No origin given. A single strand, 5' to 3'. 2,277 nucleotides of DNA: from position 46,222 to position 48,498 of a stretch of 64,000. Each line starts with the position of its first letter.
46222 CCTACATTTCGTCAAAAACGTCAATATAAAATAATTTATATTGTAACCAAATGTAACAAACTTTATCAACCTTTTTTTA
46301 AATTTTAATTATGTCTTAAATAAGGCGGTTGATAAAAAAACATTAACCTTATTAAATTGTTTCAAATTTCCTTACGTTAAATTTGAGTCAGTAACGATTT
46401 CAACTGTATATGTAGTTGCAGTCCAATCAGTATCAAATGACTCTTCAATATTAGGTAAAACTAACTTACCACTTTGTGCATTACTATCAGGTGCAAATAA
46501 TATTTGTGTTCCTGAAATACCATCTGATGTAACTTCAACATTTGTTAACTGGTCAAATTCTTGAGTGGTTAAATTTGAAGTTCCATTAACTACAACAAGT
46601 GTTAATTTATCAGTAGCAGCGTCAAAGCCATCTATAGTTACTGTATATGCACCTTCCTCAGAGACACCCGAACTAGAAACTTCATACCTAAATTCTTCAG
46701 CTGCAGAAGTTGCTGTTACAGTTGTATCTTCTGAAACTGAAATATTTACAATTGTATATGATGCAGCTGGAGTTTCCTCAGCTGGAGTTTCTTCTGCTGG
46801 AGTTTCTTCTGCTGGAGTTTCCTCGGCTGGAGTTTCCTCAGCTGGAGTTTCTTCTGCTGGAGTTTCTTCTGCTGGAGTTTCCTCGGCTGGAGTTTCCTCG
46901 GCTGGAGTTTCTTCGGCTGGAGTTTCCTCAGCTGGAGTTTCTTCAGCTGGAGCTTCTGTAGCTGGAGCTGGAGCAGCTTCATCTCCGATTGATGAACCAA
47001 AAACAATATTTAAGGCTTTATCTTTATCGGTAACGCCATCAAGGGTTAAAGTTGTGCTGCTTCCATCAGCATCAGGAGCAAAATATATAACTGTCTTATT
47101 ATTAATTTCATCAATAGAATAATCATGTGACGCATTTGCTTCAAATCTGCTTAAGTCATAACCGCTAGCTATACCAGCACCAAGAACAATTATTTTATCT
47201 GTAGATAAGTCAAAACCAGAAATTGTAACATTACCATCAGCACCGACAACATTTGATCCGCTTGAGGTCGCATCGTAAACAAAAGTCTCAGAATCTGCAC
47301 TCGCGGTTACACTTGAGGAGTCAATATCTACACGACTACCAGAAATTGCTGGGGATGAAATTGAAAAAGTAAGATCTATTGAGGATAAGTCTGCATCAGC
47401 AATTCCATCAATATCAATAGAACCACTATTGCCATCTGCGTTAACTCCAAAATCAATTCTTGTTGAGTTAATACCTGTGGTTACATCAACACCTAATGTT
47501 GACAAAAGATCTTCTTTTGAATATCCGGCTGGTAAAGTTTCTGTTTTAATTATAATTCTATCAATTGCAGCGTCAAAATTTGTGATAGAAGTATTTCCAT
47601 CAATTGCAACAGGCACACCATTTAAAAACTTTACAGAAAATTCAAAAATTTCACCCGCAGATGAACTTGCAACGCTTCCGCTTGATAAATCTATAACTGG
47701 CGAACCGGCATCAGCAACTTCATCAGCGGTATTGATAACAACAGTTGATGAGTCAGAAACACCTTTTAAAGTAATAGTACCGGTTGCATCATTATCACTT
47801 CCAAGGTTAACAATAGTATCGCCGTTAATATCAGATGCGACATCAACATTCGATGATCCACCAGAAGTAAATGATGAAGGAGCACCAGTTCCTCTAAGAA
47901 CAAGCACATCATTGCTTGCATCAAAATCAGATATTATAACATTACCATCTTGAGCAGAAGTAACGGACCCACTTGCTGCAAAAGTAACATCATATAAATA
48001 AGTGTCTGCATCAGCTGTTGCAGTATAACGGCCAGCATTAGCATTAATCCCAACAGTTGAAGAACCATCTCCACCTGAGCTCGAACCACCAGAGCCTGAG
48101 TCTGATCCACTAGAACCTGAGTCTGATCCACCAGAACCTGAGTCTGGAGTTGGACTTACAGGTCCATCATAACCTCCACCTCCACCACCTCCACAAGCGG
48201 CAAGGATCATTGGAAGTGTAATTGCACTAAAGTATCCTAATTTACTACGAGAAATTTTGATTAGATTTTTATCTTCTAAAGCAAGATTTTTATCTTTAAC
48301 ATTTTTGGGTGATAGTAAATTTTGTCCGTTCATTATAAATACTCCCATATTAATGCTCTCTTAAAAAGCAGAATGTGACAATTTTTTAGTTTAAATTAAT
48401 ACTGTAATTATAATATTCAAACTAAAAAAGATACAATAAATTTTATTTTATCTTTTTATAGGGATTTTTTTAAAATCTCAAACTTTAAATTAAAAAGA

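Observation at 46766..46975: Near-perfect 15-bp x 14 tandem repeat with an internally duplicated 60-bp block, a likely strain-variable VNTR encoding a (PAEET)n spacer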

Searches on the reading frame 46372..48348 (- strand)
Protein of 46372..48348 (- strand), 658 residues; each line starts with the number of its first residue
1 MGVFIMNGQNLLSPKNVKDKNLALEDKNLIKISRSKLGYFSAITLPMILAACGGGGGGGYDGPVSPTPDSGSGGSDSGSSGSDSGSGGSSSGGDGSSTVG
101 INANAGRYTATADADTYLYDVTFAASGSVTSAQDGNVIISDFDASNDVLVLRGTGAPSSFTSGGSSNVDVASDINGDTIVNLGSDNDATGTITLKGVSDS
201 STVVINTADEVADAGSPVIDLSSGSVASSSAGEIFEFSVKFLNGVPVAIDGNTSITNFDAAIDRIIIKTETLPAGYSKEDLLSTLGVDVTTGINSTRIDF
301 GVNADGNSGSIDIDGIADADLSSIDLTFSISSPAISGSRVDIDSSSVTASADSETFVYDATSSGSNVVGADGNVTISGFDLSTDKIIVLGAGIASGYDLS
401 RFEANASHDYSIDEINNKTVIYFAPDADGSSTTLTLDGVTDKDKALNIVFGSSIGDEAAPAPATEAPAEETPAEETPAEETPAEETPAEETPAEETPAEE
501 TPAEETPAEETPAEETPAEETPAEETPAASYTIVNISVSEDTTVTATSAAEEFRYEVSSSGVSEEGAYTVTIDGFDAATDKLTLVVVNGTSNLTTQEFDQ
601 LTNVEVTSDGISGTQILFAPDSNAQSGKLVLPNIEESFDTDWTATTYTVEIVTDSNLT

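Call 7: search_protein_families(library=pfam, proteins=[window:46372-48348:-], max_evalue=0.1)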
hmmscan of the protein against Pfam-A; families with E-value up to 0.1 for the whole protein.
window:46372-48348:- (658 aa): 1 family
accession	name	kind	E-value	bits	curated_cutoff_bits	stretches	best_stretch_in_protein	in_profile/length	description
PF02095.21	Extensin_1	-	9.1e-06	26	105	1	465-527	38-100/171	Extensin-like protein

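Call 8: find_encoding_contigs(protein=window:46372-48348:-, flank=10000, max_places=10)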
Protein window:46372-48348:- (658 aa): no gene with exactly this product is on record in the collection.

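Call 9: find_homologous_proteins(query=window:46372-48348:-)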
Query window:46372-48348:- (658 aa): 279 proteins with E <= 0.001 among 8000 candidates; the best 120 are listed.
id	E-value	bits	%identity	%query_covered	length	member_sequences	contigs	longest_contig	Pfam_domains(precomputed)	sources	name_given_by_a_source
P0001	0.0e+0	1345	100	99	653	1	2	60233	PF02095.22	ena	-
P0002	0.0e+0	1335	99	99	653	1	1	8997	-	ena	-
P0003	0.0e+0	1279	93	100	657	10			PF02095.22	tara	tara:strand:- start:80 stop:2053 length:1974 start_codon:yes stop_codon:yes gene_type:complete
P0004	0.0e+0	1278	97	100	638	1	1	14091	-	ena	-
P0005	0.0e+0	1272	93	100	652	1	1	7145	PF02095.22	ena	-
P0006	0.0e+0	1268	97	99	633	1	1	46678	-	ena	-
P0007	0.0e+0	1264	94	99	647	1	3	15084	PF02095.22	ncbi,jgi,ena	-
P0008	0.0e+0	1258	91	69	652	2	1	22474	PF02095.22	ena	-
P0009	0.0e+0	1253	93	99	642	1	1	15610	PF02095.22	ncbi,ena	-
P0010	0.0e+0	1216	87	99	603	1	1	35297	-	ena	-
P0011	0.0e+0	1201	84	99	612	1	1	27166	-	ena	-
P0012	0.0e+0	1183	92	69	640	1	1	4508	-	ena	-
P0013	0.0e+0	1181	91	69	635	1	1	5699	-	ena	-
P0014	0.0e+0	1179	81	99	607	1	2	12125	-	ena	-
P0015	0.0e+0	1175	91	69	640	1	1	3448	-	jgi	-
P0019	0.0e+0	1157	83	69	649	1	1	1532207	PF02095.22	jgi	jgi:hypothetical protein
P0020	0.0e+0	1155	83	69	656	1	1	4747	PF02095.22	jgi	-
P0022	0.0e+0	1151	85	69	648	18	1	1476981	PF02095.22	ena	-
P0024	0.0e+0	1150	91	69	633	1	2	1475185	-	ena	-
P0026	0.0e+0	1145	84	69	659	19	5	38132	PF02095.22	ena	-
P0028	0.0e+0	1143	78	99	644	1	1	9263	PF02095.22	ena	-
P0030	0.0e+0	1140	84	99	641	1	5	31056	PF02095.22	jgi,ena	jgi:hypothetical protein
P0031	0.0e+0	1139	82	69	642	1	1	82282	PF02095.22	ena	-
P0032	0.0e+0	1137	82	69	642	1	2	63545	PF02095.22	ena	-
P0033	0.0e+0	1137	83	69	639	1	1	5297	-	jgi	jgi:cell division septation protein DedD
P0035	0.0e+0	1136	78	99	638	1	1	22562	-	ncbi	-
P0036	0.0e+0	1136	84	99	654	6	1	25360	PF02095.22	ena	-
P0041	0.0e+0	1124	78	100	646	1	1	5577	PF02095.22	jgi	jgi:hypothetical protein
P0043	0.0e+0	1123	84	99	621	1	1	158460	-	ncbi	-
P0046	0.0e+0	1119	78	99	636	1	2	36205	PF02095.22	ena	-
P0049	0.0e+0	1116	77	99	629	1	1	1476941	-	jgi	jgi:hypothetical protein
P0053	0.0e+0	1107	80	69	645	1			PF02095.22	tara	tara:strand:+ start:6368 stop:8305 length:1938 start_codon:yes stop_codon:yes gene_type:complete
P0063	0.0e+0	1101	80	69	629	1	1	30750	PF02095.22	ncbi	-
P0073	0.0e+0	1087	81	99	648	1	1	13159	PF02095.22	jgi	jgi:hypothetical protein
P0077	0.0e+0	1072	79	99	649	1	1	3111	PF02095.22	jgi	jgi:cell division septation protein DedD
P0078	0.0e+0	1072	83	62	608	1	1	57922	PF02095.22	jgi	jgi:hypothetical protein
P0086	0.0e+0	1051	71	69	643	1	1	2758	PF02095.22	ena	-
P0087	0.0e+0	1048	71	69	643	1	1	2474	PF02095.22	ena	-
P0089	0.0e+0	1041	70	99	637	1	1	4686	PF02095.22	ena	-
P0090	0.0e+0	1041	78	99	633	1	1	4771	PF02095.22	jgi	jgi:hypothetical protein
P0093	0.0e+0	1033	78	99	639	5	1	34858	PF02095.22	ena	-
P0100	0.0e+0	1025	69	99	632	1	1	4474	PF02095.22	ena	-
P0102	0.0e+0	1015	76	99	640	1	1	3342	PF02095.22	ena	-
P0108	1.5e-292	990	75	99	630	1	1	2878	PF02095.22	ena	-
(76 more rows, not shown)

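Call 13: search_protein_families(library=ncbifam, proteins=[window:46372-48348:-], max_evalue=0.001)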
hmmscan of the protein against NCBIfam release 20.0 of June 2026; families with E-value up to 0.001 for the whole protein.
window:46372-48348:- (658 aa): 1 family
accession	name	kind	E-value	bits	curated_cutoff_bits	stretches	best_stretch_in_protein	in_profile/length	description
NF050153.2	Rv3852_fam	equivalog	5.1e-05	23.8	100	0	461-528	13-81/145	Rv3852 family protein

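Call 15: find_related_loci(query=A1, collection=genome_contigs, flank=6000)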
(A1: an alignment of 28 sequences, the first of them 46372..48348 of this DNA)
Query A1 (658 aa) in genome_contigs; peptide patterns used: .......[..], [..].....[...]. (x = any residue, [..] = any of these).
222 stretches matched a pattern; 4 encode a relative of the query (tblastn E <= 1e-3); 4 distinct loci.
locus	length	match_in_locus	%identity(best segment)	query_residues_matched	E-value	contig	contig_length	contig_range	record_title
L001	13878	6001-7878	84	1-658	0e+0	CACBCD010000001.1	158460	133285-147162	uncultured PS1 clade bacterium isolate AG-349-L06 genome assembly, contig: AG-349-L06_NODE_1, whole genome shotgun seque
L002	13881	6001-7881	85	1-658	0e+0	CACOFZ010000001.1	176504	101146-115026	uncultured PS1 clade bacterium isolate AH-321-D15 genome assembly, contig: AH-321-D15_NODE_1, whole genome shotgun seque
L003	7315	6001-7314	73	1-643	0e+0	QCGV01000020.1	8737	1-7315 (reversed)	OCS116 cluster bacterium AG-390-A19 Ga0172086_120, whole genome shotgun sequence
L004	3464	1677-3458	63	18-641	2e-135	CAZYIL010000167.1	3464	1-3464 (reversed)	MAG TPA_asm: uncultured Marinoscillum sp. isolate SRP077602_co9_522 genome assembly, contig: NODE_50382_length_3464_cov_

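Call 16: find_encoding_contigs(protein=P0004, flank=5000, max_places=3)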
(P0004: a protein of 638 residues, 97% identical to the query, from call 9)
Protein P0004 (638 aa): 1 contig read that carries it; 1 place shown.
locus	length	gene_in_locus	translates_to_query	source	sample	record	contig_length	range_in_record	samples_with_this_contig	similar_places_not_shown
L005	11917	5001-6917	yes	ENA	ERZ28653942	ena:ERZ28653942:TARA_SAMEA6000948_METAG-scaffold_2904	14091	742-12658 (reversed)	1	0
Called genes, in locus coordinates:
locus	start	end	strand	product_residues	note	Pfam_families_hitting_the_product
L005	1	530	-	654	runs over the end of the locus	?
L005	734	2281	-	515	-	PF01039:Carboxyl_trans, PF03255:ACCA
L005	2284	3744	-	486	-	PF07690:MFS_1, PF00854:PTR2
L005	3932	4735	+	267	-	-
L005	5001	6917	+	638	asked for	-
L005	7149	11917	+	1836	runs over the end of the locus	?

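Call 17: find_encoding_contigs(protein=P0010, flank=5000, max_places=3)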
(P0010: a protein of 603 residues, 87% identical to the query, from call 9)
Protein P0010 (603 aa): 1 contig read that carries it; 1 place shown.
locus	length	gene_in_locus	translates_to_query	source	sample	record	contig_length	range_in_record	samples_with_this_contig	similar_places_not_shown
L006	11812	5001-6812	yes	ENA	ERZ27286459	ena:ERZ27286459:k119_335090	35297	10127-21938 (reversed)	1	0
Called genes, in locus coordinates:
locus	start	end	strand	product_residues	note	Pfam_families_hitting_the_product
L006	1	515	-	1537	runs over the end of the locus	PF00310:GATase_2, PF04898:Glu_syn_central, PF01645:Glu_synthase, PF01493:GXGXG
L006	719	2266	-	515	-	PF01039:Carboxyl_trans, PF03255:ACCA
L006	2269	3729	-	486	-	PF07690:MFS_1, PF00854:PTR2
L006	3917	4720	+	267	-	-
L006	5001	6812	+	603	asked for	-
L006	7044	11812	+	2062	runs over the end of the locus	PF00353:HemolysinCabind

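Call 18: find_encoding_contigs(protein=P0001, flank=5000, max_places=3)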
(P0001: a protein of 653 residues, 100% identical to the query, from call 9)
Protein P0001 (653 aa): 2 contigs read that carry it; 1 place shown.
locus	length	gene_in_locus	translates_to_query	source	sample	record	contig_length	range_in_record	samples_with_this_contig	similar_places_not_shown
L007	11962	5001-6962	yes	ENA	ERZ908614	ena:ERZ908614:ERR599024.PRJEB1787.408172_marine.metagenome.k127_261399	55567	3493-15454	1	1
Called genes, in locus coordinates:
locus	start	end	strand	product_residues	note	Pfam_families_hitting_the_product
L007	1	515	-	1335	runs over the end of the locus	?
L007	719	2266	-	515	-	PF01039:Carboxyl_trans, PF03255:ACCA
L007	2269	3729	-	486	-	PF07690:MFS_1, PF00854:PTR2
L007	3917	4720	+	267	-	-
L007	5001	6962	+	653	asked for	PF02095:Extensin_1 (weak)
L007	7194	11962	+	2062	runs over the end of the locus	PF00353:HemolysinCabind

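Call 21: find_encoding_contigs(protein=P0022, flank=5000, max_places=4)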
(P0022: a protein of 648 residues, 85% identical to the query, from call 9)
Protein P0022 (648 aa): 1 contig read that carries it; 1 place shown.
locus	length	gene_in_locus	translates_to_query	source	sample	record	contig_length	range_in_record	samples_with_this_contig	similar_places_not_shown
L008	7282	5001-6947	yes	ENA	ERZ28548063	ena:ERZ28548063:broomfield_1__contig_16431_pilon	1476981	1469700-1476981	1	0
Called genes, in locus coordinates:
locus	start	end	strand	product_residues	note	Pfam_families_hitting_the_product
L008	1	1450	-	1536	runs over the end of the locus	PF00310:GATase_2, PF04898:Glu_syn_central, PF01645:Glu_synthase, PF01493:GXGXG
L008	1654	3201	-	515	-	PF01039:Carboxyl_trans, PF03255:ACCA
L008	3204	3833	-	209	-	PF00854:PTR2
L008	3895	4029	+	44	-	-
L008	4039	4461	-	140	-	PF07690:MFS_1, PF00854:PTR2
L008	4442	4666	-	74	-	-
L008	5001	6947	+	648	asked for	PF02095:Extensin_1 (weak)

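Call 22: find_encoding_contigs(protein=P0049, flank=5000, max_places=4)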
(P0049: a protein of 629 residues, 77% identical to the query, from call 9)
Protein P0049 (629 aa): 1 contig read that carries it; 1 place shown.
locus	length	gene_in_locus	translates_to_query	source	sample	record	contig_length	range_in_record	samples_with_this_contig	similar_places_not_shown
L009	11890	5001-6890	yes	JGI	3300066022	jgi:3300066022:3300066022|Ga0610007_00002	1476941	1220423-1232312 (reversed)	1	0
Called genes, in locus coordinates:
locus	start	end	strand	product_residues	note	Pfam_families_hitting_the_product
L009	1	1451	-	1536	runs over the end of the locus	PF00310:GATase_2, PF04898:Glu_syn_central, PF01645:Glu_synthase, PF01493:GXGXG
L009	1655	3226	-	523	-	PF01039:Carboxyl_trans, PF03255:ACCA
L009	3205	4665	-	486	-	PF07690:MFS_1, PF00854:PTR2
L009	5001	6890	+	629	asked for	-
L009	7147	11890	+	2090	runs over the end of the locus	PF00353:HemolysinCabind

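Call 23: find_encoding_contigs(protein=P0024, flank=5000, max_places=4)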
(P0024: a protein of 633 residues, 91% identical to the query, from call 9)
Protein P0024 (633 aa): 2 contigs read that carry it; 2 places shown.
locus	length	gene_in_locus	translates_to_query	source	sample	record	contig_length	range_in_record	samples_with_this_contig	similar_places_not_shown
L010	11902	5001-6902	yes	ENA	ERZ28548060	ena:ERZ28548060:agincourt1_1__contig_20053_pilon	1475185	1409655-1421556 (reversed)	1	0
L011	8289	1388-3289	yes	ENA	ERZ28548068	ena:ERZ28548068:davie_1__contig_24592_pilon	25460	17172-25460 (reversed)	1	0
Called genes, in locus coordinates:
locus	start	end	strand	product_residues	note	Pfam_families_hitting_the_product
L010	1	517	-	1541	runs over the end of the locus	PF00310:GATase_2, PF04898:Glu_syn_central, PF01645:Glu_synthase, PF01493:GXGXG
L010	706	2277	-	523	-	PF01039:Carboxyl_trans, PF03255:ACCA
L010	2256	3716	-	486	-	PF07690:MFS_1, PF00854:PTR2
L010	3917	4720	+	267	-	-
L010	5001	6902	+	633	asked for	-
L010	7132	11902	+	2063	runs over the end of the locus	PF00353:HemolysinCabind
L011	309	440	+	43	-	-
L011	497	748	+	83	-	-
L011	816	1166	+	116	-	-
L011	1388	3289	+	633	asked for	-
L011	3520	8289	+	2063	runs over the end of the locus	PF00353:HemolysinCabind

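Call 24: find_related_loci(query=A1, collection=metagenome_contigs, flank=3000)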
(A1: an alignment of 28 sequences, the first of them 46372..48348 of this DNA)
Query A1 (658 aa) in metagenome_contigs; peptide patterns used: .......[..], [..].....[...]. (x = any residue, [..] = any of these).
387 stretches matched a pattern; 51 encode a relative of the query (tblastn E <= 1e-3); 51 distinct loci.
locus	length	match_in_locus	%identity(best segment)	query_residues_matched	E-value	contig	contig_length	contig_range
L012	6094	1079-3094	83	1-657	0e+0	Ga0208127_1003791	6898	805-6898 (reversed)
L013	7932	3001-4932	83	1-657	0e+0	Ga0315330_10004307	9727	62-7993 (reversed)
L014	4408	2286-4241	93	1-658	0e+0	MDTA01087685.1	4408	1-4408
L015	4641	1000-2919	79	4-657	0e+0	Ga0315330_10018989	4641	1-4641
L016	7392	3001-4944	76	1-657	0e+0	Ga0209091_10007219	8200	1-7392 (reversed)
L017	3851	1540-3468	76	1-657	0e+0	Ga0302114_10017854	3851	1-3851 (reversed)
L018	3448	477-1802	91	1-456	0e+0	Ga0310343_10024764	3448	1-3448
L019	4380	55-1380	91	1-456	0e+0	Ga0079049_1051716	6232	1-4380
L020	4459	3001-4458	84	1-631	0e+0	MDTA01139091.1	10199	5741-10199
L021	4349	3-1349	83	101-657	0e+0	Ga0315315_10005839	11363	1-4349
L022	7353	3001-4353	84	1-456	0e+0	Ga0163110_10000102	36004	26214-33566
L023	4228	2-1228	84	101-657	0e+0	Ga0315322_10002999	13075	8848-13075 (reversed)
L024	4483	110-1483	83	1-456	0e+0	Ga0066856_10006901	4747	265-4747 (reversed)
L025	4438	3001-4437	72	1-637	0e+0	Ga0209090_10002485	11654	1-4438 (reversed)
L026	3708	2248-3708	73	2-651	0e+0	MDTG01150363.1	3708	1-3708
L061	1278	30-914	71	134-658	2e-54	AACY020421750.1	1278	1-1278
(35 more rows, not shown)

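Call 35: predict_structure(alignment_id=A1)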
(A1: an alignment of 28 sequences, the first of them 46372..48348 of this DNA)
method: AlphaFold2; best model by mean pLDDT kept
length: 658 residues; sequences in the alignment: 28
mean_pLDDT: 62.7   pTM: 0.33
mean pLDDT of the five models: 62.7, 57.8, 54.7, 45.3, 40.6
residues with pLDDT >= 90: 36; 70-90: 294; 50-70: 118; < 50: 210
segments of 3 or more residues with pLDDT < 50: 1-99, 185-187, 210-216, 460-527, 589-594, 636-658
pLDDT, mean of each block of 10 residues (from residue 1): 30 39 36 34 33 26 28 27 26 30 69 73 71 73 80 67 61 78 60 82 70 50 77 77 77 87 76 67 86 89 78 87 77 63 84 83 81 90 85 65 74 88 84 91 82 59 31 32 34 36 38 37 44 80 84 78 75 81 66 50 60 70 68 56 33 32
secondary structure, 60 per line:
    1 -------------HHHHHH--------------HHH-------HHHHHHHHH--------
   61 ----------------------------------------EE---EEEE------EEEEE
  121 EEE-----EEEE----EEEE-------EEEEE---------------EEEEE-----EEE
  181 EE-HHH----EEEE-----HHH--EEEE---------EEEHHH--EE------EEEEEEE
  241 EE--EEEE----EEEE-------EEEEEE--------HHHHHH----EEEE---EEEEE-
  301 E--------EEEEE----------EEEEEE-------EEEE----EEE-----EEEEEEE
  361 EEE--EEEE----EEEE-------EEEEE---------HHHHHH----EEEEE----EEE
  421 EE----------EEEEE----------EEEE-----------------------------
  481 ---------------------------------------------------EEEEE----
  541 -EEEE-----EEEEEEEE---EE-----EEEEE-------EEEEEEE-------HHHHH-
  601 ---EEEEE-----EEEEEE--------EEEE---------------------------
elements in order: H14-19 H44-52 E106-109 E116-123 E129-132 E137-140 E148-152 E168-172 E178-182 E191-194 E205-208 E218-220 E234-242 E245-248 E253-256 E264-269 H278-283 E288-291 E295-299 E310-314 E325-330 E338-341 E346-348 E354-363 E366-369 E374-377 E385-389 H399-404 E409-413 E418-422 E433-437 E448-451 E532-536 E542-545 E551-558 E569-573 E581-587 H595-599 E604-608 E614-619 E628-631

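Call 37: search_solved_structures(query=A1, max_evalue=1)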
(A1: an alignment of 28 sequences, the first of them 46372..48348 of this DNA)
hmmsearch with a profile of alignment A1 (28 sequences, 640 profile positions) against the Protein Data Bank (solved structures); distinct sequences matched with E-value up to 1: 3.
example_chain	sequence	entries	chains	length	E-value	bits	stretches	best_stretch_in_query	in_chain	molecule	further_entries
4wqo_A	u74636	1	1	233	0.1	14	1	450-503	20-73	Von Hippel-Lindau disease tumor suppressor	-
6yxg_H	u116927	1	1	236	0.34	12.3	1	15-78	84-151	V REGION HEAVY AND LIGHT CHAINS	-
8j90_D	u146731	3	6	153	0.85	11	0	480-510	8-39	HTB9 | Histone H2B.6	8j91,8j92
